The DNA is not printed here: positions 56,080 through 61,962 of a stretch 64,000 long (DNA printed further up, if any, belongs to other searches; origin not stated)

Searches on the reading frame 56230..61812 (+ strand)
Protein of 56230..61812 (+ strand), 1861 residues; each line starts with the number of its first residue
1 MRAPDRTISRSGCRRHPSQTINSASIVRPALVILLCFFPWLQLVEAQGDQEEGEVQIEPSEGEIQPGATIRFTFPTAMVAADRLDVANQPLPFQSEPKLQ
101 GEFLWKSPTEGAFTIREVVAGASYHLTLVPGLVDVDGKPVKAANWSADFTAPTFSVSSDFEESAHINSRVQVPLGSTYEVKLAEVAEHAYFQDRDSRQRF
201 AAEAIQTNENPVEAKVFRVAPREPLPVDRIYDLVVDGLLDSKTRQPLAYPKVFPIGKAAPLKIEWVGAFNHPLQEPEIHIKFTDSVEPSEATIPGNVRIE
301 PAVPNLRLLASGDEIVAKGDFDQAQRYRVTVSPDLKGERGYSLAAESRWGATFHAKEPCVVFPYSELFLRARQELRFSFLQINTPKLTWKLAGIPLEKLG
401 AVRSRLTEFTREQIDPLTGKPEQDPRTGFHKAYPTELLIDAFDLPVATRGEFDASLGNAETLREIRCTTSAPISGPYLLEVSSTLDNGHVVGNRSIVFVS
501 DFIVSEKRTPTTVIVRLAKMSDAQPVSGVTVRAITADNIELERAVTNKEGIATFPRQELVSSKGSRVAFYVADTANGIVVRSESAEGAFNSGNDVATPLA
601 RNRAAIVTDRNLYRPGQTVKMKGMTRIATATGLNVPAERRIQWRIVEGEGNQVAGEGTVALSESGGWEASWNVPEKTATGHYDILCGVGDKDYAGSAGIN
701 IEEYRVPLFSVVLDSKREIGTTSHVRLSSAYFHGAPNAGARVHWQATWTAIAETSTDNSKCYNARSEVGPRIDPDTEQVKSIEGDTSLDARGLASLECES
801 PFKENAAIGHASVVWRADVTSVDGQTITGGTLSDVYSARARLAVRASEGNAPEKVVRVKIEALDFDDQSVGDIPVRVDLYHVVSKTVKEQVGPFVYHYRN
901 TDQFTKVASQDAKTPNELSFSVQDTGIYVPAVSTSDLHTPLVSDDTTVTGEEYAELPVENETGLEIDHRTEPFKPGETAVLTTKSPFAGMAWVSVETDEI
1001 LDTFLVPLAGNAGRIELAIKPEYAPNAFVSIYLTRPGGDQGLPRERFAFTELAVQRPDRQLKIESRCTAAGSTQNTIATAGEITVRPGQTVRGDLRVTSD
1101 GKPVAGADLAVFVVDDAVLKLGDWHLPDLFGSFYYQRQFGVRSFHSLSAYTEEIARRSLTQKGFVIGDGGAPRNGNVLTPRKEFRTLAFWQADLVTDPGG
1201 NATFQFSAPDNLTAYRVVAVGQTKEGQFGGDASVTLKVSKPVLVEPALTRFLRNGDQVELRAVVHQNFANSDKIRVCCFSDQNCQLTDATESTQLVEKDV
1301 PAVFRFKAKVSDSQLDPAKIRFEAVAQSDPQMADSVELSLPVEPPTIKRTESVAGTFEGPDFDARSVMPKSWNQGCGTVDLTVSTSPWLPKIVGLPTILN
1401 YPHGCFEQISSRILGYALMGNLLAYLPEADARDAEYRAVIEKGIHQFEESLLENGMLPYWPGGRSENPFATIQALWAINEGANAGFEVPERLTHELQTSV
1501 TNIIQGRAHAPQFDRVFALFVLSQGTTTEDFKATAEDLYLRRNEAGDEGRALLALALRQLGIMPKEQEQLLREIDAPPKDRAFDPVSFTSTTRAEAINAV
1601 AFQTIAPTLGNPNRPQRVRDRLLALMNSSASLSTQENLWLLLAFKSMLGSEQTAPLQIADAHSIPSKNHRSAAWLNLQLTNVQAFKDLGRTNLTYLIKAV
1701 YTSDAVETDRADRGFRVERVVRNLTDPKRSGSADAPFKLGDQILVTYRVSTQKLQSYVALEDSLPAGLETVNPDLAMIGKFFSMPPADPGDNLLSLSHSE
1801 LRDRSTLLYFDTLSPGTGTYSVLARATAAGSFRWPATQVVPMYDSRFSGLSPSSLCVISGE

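Call 19: search_protein_families(library=pfam, proteins=[window:56230-61812:+], max_evalue=0.001)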
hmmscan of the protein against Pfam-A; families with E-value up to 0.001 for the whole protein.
window:56230-61812:+ (1861 aa): 5 families
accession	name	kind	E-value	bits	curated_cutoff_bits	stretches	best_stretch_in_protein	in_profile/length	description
PF17973.7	bMG10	-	3.2e-23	82.8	26.2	1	1714-1844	1-129/131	Bacterial Alpha-2-macroglobulin MG10 domain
PF00207.28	A2M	-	1.8e-15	57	21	1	1188-1276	2-90/92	Alpha-2-macroglobulin family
PF07703.20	A2M_BRD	-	2.2e-15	57.6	22.7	1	965-1121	2-140/140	Alpha-2-macroglobulin bait region domain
PF01835.25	MG2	-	1.3e-14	54.7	32.8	1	604-686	2-80/96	MG2 domain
PF11974.14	bMG3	-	1.4e-08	35.1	34.9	1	499-578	1-80/103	Bacterial alpha-2-macroglobulin MG3 domain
